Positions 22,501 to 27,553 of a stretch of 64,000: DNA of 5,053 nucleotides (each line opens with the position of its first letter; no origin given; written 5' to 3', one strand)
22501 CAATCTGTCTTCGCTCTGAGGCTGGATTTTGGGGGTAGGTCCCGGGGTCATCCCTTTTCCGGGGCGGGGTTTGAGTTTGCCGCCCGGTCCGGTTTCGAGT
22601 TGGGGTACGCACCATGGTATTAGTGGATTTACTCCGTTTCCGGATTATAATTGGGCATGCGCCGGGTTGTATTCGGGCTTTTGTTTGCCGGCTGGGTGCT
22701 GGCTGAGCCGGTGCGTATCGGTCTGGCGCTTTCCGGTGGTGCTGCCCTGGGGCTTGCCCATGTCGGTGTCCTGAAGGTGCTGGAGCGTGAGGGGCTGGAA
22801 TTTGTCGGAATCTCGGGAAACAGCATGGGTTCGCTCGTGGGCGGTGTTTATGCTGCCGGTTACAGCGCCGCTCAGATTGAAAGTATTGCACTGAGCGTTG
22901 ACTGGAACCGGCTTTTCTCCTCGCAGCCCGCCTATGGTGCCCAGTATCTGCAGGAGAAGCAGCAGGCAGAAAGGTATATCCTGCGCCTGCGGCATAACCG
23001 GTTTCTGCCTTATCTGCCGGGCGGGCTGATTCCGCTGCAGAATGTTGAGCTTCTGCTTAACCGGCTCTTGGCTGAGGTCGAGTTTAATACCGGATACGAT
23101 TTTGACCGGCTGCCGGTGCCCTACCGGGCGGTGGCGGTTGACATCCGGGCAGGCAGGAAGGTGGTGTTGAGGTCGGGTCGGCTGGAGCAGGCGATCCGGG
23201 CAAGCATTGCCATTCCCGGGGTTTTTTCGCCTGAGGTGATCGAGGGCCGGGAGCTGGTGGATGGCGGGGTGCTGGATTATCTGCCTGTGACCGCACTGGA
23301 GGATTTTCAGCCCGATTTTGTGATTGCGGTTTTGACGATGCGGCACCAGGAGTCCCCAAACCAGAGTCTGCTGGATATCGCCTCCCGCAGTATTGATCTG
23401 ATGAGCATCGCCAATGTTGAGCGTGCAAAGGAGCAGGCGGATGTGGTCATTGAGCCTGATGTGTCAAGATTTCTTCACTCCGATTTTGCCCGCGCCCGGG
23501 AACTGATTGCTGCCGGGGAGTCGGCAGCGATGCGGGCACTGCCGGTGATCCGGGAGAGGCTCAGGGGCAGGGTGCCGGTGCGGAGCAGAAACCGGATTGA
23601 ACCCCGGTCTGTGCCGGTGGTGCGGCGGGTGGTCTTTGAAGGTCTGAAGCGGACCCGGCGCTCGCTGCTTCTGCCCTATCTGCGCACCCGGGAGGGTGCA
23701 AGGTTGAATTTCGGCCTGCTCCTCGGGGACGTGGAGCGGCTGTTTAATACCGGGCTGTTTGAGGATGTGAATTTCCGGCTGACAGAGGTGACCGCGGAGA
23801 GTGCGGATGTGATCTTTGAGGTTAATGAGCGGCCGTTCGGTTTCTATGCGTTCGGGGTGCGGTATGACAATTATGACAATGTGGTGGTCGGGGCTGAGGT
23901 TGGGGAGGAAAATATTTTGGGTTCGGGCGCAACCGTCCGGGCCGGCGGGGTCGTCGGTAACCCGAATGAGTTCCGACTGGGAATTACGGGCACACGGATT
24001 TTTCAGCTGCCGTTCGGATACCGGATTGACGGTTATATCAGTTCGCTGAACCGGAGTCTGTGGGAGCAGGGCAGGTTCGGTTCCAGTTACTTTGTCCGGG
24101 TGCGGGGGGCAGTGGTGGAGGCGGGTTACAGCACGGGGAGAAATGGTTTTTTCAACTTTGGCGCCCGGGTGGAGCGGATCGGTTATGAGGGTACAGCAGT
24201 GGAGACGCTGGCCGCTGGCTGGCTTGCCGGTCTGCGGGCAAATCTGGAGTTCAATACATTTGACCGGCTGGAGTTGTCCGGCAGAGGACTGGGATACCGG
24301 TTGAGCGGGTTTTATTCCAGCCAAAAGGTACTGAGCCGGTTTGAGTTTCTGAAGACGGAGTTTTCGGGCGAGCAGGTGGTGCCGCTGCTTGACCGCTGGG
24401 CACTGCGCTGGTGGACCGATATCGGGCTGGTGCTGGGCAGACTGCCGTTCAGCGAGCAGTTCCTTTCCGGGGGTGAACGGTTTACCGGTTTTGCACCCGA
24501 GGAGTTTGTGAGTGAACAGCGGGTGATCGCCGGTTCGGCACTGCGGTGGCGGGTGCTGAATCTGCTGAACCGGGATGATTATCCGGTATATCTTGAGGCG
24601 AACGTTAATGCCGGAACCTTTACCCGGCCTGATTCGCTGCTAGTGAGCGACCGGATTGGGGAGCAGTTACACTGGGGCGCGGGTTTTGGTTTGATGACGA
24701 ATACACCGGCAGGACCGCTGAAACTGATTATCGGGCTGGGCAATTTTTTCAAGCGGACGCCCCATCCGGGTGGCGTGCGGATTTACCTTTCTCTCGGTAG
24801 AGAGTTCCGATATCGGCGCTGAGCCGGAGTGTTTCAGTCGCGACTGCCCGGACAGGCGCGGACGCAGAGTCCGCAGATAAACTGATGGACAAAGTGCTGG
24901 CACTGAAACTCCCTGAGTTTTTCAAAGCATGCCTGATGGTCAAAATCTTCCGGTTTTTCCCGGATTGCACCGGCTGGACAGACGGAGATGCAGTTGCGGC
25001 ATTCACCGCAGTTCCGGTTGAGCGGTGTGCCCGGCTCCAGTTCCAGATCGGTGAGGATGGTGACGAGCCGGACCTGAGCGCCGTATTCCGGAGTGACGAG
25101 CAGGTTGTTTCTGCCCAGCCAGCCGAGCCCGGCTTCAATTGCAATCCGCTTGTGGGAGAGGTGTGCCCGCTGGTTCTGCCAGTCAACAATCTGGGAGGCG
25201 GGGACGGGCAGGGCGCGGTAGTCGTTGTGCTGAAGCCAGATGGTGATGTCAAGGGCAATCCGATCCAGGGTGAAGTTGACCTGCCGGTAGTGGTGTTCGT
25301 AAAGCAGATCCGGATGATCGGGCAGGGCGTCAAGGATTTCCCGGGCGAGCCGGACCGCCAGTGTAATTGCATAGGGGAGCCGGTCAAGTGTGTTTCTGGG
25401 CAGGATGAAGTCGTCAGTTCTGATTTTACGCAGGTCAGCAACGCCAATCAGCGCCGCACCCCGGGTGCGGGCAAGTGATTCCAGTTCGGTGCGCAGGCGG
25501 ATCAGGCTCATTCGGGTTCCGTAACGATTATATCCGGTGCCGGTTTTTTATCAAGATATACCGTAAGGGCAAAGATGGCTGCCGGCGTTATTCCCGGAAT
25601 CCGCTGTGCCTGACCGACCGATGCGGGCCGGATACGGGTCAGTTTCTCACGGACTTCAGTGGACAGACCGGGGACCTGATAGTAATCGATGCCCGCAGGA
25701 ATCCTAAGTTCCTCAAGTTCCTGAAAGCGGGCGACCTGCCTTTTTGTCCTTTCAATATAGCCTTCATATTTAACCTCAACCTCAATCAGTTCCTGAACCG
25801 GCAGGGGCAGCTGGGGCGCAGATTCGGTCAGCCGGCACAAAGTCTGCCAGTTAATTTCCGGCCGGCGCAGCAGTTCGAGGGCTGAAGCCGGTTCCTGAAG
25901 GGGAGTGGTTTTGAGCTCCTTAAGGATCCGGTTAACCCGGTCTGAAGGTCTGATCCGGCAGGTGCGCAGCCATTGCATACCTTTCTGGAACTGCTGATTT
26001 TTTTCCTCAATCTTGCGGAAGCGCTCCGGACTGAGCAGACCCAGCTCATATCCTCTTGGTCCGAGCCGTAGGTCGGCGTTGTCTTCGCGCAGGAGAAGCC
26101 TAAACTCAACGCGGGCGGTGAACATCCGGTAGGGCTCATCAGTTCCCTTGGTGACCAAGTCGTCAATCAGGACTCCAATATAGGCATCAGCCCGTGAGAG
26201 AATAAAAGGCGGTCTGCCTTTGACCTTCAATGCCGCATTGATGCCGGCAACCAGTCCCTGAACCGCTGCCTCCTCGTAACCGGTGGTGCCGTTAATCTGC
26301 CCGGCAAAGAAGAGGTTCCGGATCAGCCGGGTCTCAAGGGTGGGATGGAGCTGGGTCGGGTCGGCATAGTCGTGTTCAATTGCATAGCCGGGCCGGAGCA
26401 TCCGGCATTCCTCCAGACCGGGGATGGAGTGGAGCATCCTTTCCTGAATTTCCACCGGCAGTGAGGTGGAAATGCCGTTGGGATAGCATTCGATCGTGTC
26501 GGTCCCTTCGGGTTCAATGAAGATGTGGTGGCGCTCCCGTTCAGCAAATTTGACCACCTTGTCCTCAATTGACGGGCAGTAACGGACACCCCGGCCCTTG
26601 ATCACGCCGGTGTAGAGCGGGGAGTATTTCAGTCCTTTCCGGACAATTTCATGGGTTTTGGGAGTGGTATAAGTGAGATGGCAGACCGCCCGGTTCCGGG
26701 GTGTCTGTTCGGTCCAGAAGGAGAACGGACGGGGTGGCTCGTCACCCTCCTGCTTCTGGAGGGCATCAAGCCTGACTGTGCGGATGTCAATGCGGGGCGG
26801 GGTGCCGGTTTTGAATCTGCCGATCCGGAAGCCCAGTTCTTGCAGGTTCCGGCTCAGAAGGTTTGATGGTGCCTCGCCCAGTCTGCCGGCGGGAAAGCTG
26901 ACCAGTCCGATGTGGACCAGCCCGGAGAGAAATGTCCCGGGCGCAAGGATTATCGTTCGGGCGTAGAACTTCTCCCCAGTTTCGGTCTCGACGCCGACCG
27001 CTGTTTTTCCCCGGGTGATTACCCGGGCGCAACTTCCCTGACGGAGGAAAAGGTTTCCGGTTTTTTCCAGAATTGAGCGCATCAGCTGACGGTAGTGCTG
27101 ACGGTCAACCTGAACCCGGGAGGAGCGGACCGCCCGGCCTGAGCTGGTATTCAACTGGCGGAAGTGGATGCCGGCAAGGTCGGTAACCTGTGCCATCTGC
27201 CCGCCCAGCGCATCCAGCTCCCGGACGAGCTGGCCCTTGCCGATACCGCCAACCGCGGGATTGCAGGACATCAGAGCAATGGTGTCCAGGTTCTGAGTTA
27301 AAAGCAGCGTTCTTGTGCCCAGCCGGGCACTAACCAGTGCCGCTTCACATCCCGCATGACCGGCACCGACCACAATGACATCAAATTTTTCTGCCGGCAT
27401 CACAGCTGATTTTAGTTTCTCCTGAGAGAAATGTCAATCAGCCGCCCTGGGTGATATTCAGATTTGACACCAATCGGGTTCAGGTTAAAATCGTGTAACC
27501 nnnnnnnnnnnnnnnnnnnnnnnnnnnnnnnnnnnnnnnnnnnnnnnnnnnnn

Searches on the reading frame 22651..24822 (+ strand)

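Call 9: search_protein_families(library=pfam, proteins=[window:22651-24822:+], max_evalue=0.0001)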
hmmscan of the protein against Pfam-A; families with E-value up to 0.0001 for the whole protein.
window:22651-24822:+ (723 aa): 3 families
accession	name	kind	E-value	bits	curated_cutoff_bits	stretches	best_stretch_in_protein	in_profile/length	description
PF01734.28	Patatin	-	4.8e-29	102.4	27.7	1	25-215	1-189/191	Patatin-like phospholipase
PF01103.29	Omp85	-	4.5e-14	53.1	24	1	421-719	1-325/325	Omp85 superfamily domain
PF07244.20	POTRA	-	4.3e-08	34.2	21.3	1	322-394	1-79/79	Surface antigen variable number repeat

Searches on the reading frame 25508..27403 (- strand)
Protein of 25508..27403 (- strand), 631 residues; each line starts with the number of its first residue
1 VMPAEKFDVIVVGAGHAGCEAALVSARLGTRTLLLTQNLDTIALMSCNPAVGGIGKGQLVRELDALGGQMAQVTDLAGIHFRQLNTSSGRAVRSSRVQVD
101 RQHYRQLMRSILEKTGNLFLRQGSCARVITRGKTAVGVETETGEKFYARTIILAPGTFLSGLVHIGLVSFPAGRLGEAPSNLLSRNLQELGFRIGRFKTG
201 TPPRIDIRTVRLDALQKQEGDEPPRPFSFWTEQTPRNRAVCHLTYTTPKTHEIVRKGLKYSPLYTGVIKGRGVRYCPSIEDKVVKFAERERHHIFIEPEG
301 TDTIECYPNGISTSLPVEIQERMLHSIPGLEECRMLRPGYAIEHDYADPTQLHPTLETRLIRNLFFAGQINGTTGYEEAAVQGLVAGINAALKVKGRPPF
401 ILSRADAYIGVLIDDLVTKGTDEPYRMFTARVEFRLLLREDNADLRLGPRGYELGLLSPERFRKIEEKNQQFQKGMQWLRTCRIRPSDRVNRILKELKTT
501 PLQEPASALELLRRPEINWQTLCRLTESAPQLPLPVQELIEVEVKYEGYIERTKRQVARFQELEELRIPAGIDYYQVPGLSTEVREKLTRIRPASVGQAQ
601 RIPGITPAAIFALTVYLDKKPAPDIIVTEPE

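Call 9: search_protein_families(library=pfam, proteins=[window:25508-27403:-], max_evalue=0.0001)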
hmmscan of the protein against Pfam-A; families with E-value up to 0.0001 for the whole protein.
window:25508-27403:- (631 aa): 5 families
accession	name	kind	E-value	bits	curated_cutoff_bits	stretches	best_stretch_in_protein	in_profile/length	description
PF01134.28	GIDA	-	3.2e-156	520.7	22.1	1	8-397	1-390/391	Glucose inhibited division protein A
PF13932.14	SAM_GIDA_C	-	4.2e-25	87.8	27.1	1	558-613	1-56/57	tRNA modifying enzyme MnmG/GidA C-terminal helical bundle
PF21680.2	GIDA_C_1st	-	1.5e-21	77.4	24.7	1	460-553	2-95/96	tRNA modifying enzyme MnmG/GidA C-terminal helical domain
PF12831.13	FAD_oxidored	-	6.1e-08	32.8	27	1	8-152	1-141/416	FAD dependent oxidoreductase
PF07992.20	Pyr_redox_2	-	2.9e-05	24.1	26.1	1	7-156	1-108/291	Pyridine nucleotide-disulphide oxidoreductase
